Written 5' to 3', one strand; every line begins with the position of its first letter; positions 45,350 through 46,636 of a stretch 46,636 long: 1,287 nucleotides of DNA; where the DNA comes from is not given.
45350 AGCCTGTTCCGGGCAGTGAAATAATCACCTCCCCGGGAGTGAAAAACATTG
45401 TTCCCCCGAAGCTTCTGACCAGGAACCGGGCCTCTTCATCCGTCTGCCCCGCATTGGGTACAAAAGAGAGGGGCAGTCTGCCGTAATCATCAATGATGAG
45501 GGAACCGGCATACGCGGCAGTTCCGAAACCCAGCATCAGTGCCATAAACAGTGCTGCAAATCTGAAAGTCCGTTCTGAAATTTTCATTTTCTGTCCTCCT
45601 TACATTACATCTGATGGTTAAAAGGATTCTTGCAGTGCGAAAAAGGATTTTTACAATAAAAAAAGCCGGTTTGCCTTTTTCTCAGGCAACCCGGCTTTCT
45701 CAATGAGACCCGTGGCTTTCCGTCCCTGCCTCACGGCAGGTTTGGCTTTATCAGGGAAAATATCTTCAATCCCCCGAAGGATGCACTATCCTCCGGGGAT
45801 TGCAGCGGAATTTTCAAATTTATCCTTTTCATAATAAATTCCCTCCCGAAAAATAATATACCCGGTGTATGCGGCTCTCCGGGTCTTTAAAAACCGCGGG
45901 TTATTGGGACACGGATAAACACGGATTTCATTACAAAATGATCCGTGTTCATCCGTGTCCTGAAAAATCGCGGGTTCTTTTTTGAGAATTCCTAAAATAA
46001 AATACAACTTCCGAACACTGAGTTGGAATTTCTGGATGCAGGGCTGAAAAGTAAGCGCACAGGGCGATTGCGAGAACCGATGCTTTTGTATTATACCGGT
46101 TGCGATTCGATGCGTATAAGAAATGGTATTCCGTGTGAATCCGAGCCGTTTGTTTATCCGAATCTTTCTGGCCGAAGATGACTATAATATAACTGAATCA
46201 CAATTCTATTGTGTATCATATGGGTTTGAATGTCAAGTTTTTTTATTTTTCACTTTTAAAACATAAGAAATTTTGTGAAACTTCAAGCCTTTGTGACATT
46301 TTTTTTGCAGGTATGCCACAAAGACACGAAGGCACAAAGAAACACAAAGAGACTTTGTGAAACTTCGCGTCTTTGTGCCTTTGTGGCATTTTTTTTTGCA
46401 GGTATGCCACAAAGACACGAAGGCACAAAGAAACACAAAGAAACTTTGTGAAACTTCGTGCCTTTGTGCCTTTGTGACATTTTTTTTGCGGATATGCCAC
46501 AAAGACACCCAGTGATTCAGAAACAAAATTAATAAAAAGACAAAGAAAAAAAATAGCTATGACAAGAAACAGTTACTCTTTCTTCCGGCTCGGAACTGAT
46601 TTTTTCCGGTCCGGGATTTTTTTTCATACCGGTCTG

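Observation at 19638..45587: Putative non-cellulosomal cohesin–dockerin surface-display locus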

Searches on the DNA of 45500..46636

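Call 57: search_rna_families(source=window, start=45500, end=46636, threshold=gathering, show_alignments=1)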
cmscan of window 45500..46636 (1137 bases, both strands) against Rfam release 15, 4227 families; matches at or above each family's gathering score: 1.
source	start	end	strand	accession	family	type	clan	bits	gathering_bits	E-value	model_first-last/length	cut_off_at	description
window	45681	45755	-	RF03167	c-di-GMP-I-GGC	Cis-reg; riboswitch;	CL00126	72.7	59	4.7e-17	1-80/80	no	c-di-GMP-I-GGC riboswitch aptamer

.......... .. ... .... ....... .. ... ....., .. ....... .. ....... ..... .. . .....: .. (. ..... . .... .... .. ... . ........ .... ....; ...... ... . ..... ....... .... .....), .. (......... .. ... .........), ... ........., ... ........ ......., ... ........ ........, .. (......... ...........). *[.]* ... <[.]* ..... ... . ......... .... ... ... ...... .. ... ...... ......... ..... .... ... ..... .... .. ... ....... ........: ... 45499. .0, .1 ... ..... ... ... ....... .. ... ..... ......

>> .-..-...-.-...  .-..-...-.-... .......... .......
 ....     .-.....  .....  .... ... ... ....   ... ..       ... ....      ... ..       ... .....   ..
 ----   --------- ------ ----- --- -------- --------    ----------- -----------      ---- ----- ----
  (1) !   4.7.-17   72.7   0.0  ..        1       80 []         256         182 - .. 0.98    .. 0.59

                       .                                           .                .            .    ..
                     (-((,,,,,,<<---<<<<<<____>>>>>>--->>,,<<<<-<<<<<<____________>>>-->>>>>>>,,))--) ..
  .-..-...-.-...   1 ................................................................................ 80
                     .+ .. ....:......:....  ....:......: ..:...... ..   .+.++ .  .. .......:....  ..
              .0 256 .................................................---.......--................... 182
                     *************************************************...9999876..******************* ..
